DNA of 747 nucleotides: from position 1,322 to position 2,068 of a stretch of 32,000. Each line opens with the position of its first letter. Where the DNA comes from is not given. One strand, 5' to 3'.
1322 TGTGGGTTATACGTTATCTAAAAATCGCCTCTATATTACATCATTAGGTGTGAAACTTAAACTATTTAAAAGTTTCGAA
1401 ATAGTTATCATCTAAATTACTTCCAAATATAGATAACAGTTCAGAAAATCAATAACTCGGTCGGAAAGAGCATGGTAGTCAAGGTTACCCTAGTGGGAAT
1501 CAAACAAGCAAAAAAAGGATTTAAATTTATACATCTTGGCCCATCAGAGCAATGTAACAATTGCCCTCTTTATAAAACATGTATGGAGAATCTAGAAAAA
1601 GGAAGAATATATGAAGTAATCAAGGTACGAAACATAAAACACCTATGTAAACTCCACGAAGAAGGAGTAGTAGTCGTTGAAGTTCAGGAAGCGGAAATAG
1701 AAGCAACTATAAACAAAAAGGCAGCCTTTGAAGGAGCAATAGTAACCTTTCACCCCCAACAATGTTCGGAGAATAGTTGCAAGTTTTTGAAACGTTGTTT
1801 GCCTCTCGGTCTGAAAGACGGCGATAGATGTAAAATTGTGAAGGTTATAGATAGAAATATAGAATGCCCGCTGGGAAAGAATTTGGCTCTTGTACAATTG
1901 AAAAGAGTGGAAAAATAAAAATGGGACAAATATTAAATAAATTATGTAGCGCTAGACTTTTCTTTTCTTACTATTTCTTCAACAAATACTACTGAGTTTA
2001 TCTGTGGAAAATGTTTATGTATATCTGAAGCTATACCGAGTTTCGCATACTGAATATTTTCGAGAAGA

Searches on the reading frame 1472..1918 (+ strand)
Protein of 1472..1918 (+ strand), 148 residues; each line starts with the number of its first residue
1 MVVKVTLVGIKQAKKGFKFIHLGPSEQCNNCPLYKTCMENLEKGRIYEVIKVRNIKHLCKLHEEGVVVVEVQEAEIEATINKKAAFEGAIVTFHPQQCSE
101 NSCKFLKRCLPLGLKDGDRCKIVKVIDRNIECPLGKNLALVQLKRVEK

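Call 13: find_encoding_contigs(protein=window:1472-1918:+, flank=10000, max_places=6)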
Protein window:1472-1918:+ (148 aa): 8 contigs read that carry it; 6 places shown.
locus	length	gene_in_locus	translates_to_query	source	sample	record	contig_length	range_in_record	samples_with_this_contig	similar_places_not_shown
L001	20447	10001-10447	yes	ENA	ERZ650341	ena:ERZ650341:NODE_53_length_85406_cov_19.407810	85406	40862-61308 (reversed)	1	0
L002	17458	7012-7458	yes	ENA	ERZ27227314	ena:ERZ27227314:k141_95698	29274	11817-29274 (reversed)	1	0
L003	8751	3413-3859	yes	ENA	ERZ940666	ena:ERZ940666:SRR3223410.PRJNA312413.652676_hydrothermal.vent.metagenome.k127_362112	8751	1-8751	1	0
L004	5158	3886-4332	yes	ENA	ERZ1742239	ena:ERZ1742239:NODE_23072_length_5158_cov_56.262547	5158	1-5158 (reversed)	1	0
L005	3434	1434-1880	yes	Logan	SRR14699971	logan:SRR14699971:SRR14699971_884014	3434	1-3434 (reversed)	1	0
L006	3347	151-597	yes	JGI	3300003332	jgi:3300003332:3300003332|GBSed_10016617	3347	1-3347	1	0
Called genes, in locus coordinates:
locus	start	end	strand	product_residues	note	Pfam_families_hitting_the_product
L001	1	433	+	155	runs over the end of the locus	-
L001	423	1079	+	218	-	-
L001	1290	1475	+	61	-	-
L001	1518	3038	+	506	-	PF01978:TrmB (faint)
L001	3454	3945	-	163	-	-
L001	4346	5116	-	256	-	PF01751:Toprim, PF13155:Toprim_2 (faint)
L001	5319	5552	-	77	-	PF01423:LSM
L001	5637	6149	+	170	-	PF09183:DUF1947, PF17832:Pre-PUA, PF26292:PUA_elF2D, PF01472:PUA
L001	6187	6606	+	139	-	PF04472:SepF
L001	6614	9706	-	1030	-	PF17214:KH_TffA, PF00753:Lactamase_B, PF23023:Anti-Pycsar_Apyc1 (weak), PF16661:Lactamase_B_6, PF14890:Intein_splicing, PF14528:LAGLIDADG_3, PF10996:Beta-Casp, PF07521:RMMBL, +1 more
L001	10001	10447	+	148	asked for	PF03684:UPF0179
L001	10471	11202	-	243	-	PF00254:FKBP_C, PF22199:FKBP26_IF, PF18046:FKBP26_C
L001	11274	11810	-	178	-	PF17833:pre-PUA_NIP7, PF03657:UPF0113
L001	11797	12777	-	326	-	PF17125:Methyltr_RsmF_N, PF22458:RsmF-B_ferredox, PF01189:Methyltr_RsmB-F, PF02475:TRM5-TYW2_MTfase (faint), PF13847:Methyltransf_31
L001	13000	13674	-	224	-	PF00149:Metallophos, PF12850:Metallophos_2, PF14582:Metallophos_3 (weak)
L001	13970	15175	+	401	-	PF08714:Fae, PF00215:OMPdecase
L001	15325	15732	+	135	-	PF00203:Ribosomal_S19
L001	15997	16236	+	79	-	-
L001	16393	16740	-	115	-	-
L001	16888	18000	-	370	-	PF01380:SIS, PF10432:bact-PGI_C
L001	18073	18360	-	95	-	PF01868:RNase_P-MRP_p29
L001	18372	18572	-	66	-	PF00831:Ribosomal_L29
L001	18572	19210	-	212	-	PF07650:KH_2, PF00189:Ribosomal_S3_C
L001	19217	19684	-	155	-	PF00237:Ribosomal_L22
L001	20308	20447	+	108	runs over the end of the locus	PF00366:Ribosomal_S17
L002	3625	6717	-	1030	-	PF17214:KH_TffA, PF00753:Lactamase_B, PF23023:Anti-Pycsar_Apyc1 (weak), PF16661:Lactamase_B_6, PF14890:Intein_splicing, PF14528:LAGLIDADG_3, PF10996:Beta-Casp, PF07521:RMMBL, +1 more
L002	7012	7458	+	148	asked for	PF03684:UPF0179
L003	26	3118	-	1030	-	PF17214:KH_TffA, PF00753:Lactamase_B, PF23023:Anti-Pycsar_Apyc1 (weak), PF16661:Lactamase_B_6, PF14890:Intein_splicing, PF14528:LAGLIDADG_3, PF10996:Beta-Casp, PF07521:RMMBL, +1 more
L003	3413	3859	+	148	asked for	PF03684:UPF0179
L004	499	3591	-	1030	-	PF17214:KH_TffA, PF00753:Lactamase_B, PF23023:Anti-Pycsar_Apyc1 (weak), PF16661:Lactamase_B_6, PF14890:Intein_splicing, PF14528:LAGLIDADG_3, PF10996:Beta-Casp, PF07521:RMMBL, +1 more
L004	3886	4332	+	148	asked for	PF03684:UPF0179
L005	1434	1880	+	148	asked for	PF03684:UPF0179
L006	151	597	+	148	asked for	PF03684:UPF0179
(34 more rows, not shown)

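Call 18: search_protein_families(library=pfam, proteins=[L001:6614-9706:-, L001:7529-8704:-], max_evalue=0.1)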
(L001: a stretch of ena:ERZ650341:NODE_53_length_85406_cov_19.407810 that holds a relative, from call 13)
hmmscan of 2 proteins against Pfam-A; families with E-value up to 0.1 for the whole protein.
L001:6614-9706:- (1030 aa): 13 families
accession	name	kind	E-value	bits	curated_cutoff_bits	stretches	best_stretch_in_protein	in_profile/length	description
PF10996.14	Beta-Casp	-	1.1e-33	116.7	27.7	1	815-938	1-119/120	Beta-Casp domain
PF17214.9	KH_TffA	-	9.6e-26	90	22.6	1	8-74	2-68/68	Transcription termination factor FttA, KH domain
PF14890.11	Intein_splicing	-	4.9e-25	88.6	35.8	1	342-726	1-155/155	Intein splicing domain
PF07521.17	RMMBL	-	7.7e-19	67.9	21.6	1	958-1021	2-63/63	Zn-dependent metallo-hydrolase RNA specificity domain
PF14528.11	LAGLIDADG_3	-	6.3e-15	55.7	22.5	1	579-655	2-82/82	LAGLIDADG-like domain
PF00753.33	Lactamase_B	-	5.5e-14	53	22.7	1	196-347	5-150/196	Metallo-beta-lactamase superfamily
PF16661.11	Lactamase_B_6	-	2.5e-10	40.5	27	1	202-335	2-144/193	Metallo-beta-lactamase superfamily domain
PF12706.13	Lactamase_B_2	-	1.7e-07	31.5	27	1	209-274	3-69/200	Beta-lactamase superfamily domain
PF07650.23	KH_2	-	0.0013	19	22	0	90-130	11-53/78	KH domain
PF23023.1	Anti-Pycsar_Apyc1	-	0.0051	16.8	50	1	200-261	23-79/250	Anti-Pycsar protein Apyc1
PF00013.35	KH_1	-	0.014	15.6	21.5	0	105-131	3-29/66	KH domain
PF14527.11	LAGLIDADG_WhiA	-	0.033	14.7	23.2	1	582-668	3-88/93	WhiA LAGLIDADG-like domain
PF01079.26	Hint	-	0.06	13.4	29.7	0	329-436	7-116/213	Hint module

L001:7529-8704:- (392 aa): 4 families
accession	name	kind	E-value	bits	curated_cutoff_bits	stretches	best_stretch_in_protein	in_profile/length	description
PF14890.11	Intein_splicing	-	4.3e-26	92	35.8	1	8-392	1-155/155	Intein splicing domain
PF14528.11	LAGLIDADG_3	-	5.7e-16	59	22.5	1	245-321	2-82/82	LAGLIDADG-like domain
PF14527.11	LAGLIDADG_WhiA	-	0.016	15.7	23.2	1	248-334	3-88/93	WhiA LAGLIDADG-like domain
PF17753.7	Ig_mannosidase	-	0.032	14.3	22.6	1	191-232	3-44/81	Ig-fold domain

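Call 19: search_protein_families(library=ncbifam, proteins=[L001:7529-8704:-], max_evalue=0.1)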
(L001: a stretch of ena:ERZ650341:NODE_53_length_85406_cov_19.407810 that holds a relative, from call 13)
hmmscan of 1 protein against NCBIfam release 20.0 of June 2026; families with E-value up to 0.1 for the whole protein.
L001:7529-8704:- (392 aa): 16 families
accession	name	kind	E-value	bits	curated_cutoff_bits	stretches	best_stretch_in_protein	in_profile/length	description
NF005852.0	PRK07773.1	equivalog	9.9e-22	77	780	3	230-322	596-696/886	replicative DNA helicase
NF011418.0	PRK14845.1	equivalog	1.4e-18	66.1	756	2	29-340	64-319/1049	translation initiation factor IF-2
TIGR01445.1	intein_Nterm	domain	4.6e-17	62.8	24.5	1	1-79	1-82/83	intein N-terminal splicing region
NF003159.0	PRK04132.1-4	equivalog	1.4e-16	59.7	999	3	117-325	156-335/852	replication factor C small subunit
NF006207.0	PRK08332.1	equivalog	3.2e-16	57.8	2400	1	208-392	1063-1241/1684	vitamin B12-dependent ribonucleotide reductase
NF011491.0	PRK14898.1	equivalog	3.7e-16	58.4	783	2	32-333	126-422/860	DNA-directed RNA polymerase subunit A''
NF038162.1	RtcB_rel_intein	exception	6.9e-15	54.1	1150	2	1-323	95-445/961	intein-containing RtcB family protein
NF003158.0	PRK04132.1-3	equivalog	2.1e-12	45.1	1750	2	30-102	96-169/1437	replication factor C small subunit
NF038098.1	GyrA_w_intein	exception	4.2e-12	44.8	1850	2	196-324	285-415/1232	intein-containing DNA gyrase subunit A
NF003157.0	PRK04132.1-2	equivalog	1.3e-11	43.2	1103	2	1-323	50-344/864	replication factor C small subunit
NF011302.0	PRK14714.1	equivalog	2.6e-11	41.9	1791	2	30-109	979-1059/1350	DNA-directed DNA polymerase II large subunit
NF011287.0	PRK14698.1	equivalog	1.7e-08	33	1238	1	33-316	287-557/1017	V-type ATP synthase subunit A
TIGR01443.1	intein_Cterm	domain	6.2e-08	32.6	15.6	1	371-392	1-23/24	intein C-terminal splicing region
NF045703.1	rSAM_Tes_intein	exception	2.4e-06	25.6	1700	1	50-123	222-293/1040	tetraether lipid synthase Tes, intein-containing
NF052663.1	RtcB_rel_intein2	exception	0.00038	19.4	1050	1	1-392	78-310/626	intein-containing RctB family protein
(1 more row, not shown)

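Call 28: find_homologous_proteins(query=L001:7529-8704:-)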
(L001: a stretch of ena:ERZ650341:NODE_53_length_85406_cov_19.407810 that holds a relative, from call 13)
Query L001:7529-8704:- (392 aa): 15 proteins with E <= 0.001 among 4936 candidates.
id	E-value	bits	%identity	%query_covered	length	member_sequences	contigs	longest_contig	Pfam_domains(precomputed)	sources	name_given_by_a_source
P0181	4.4e-16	77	24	82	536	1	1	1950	PF14528.12,PF14890.12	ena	-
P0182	1.5e-11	62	26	82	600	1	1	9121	PF22769.2,PF14528.12,PF14890.12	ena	-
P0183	7.8e-11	60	23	74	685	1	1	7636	PF01926.30,PF00009.34,PF14528.12,PF14890.12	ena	-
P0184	9.9e-11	60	23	100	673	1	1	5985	PF13431.13,PF13414.13,PF00004.36,PF13428.13,PF14890.12,PF14559.13,PF25575.1,PF00515.35,PF13424.13,PF13432.13,PF14528.12,PF13181.13,PF07719.24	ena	-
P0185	1.8e-10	59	25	100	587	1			PF22769.2,PF14528.12,PF14890.12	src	-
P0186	2.3e-10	58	23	82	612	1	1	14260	PF22769.2,PF14528.12,PF14890.12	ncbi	ncbi:hypothetical protein BH20ACI1_BH20ACI1_12320 [soil metagenome]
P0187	2.4e-10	58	24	82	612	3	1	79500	PF22769.2,PF14528.12,PF14890.12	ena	-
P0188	6.6e-10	57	30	26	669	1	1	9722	PF14890.12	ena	-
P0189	5.4e-8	51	24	100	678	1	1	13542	PF01926.30,PF00009.34,PF14528.12,PF14890.12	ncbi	-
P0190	6.2e-7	47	32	32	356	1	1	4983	PF22769.2,PF14528.12,PF14890.12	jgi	-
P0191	1.5e-6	46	26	27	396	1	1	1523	PF01926.30,PF00009.34,PF14890.12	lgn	-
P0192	5.5e-6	44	30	48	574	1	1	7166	PF03464.21,PF12844.14,PF01381.29,PF14528.12,PF13443.13,PF14890.12,PF03463.21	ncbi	-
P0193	6.9e-6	44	24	41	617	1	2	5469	PF14528.12,PF14890.12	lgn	-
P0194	6.7e-5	40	46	10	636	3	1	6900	PF14579.13,PF14528.12,PF01336.32,PF14890.12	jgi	jgi:DNA polymerase-3 subunit alpha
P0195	2.6e-4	38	24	89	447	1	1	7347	PF14528.12,PF14890.12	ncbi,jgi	jgi:replicative DNA helicase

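Call 43: search_solved_structures(query=L001:7529-8704:-, max_evalue=0.001, show_alignments=2)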
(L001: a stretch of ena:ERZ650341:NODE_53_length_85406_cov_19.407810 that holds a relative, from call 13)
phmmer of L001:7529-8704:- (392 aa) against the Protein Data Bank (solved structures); distinct sequences matched with E-value up to 0.001: 14.
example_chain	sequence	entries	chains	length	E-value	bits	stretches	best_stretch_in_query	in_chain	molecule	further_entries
6rpq_A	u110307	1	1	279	1.6e-17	67.1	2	348-392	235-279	Ubiquitin-like protein SMT3,1108aa long hypothetical cell division control protein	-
6rpp_A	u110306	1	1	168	1e-14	57.8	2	39-104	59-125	Cell division control protein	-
2cw7_A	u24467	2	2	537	1e-11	48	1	137-386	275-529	Endonuclease PI-PkoII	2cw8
1dq3_A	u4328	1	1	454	7.6e-09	38.5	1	51-331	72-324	ENDONUCLEASE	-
7qss_A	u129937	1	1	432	2e-08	37.1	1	59-317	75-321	V-type ATP synthase alpha chain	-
7qsu_A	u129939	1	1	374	3.2e-08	36.4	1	59-316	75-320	V-ATPase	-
2lqm_A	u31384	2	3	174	7.1e-08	35.3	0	43-103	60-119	Pho radA intein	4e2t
4e2u_A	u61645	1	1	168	1e-07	34.8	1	42-103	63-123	Pho radA intein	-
4o1s_A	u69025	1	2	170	2.4e-06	30.3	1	25-105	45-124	V-type ATP synthase alpha chain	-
4o1r_A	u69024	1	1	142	3.3e-06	29.8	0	352-392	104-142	Replicative DNA helicase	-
1mi8_A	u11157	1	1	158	7.9e-06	28.6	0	348-391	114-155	DnaB intein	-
5o9j_A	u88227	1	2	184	2e-05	27.2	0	30-103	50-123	Transcription initiation factor IIB,Transcription initiation factor IIB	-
5o9i_A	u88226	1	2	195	0.00019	24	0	35-123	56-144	Transcription initiation factor IIB,Transcription initiation factor IIB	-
2jmz_A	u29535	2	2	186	0.00028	23.4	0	48-100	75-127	Hypothetical protein MJ0781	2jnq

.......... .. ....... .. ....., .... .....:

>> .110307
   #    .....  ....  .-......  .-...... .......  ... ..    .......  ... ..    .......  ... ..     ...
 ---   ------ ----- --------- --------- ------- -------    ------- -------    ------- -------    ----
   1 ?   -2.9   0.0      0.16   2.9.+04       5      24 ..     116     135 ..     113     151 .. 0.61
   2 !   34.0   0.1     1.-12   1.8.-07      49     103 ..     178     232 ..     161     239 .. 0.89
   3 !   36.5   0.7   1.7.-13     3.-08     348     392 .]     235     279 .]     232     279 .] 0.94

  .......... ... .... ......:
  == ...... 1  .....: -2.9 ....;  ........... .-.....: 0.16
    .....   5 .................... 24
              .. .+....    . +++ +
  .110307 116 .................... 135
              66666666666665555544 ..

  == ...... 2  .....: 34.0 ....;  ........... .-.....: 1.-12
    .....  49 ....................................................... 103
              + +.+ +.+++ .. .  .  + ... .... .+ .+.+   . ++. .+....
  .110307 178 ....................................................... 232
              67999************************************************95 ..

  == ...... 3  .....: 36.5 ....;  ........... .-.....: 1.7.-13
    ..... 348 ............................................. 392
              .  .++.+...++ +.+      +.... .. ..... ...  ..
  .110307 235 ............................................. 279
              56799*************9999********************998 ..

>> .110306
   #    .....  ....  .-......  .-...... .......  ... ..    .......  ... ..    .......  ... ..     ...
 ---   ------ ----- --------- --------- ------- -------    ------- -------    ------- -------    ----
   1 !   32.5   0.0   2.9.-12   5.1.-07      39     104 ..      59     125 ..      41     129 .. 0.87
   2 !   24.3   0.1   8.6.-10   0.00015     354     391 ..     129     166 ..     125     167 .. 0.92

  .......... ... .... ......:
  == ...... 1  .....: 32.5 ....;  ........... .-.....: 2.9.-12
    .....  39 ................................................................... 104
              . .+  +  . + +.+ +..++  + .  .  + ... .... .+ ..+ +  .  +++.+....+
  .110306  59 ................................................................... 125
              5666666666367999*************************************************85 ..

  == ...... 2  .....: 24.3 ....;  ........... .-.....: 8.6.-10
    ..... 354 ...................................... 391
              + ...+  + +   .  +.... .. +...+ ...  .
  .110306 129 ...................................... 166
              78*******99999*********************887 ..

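Call 50: search_protein_families(library=ncbifam, proteins=[L001:6614-9706:-], max_evalue=1e-20)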
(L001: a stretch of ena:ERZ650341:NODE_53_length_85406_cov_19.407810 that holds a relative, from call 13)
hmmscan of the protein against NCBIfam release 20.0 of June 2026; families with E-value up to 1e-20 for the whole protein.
L001:6614-9706:- (1030 aa): 3 families
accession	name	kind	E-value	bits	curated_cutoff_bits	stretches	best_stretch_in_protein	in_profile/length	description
TIGR03675.1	arCOG00543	equivalog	1.7e-296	984.6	580.2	2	11-354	2-346/631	beta-CASP ribonuclease aCPSF1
NF045584.1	cas14_MBL_CASP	equivalog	1.7e-86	290.9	800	2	717-1023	142-434/612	type VII CRISPR-associated protein Cas14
NF005852.0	PRK07773.1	equivalog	3.6e-22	78.5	780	0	564-656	596-696/886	replicative DNA helicase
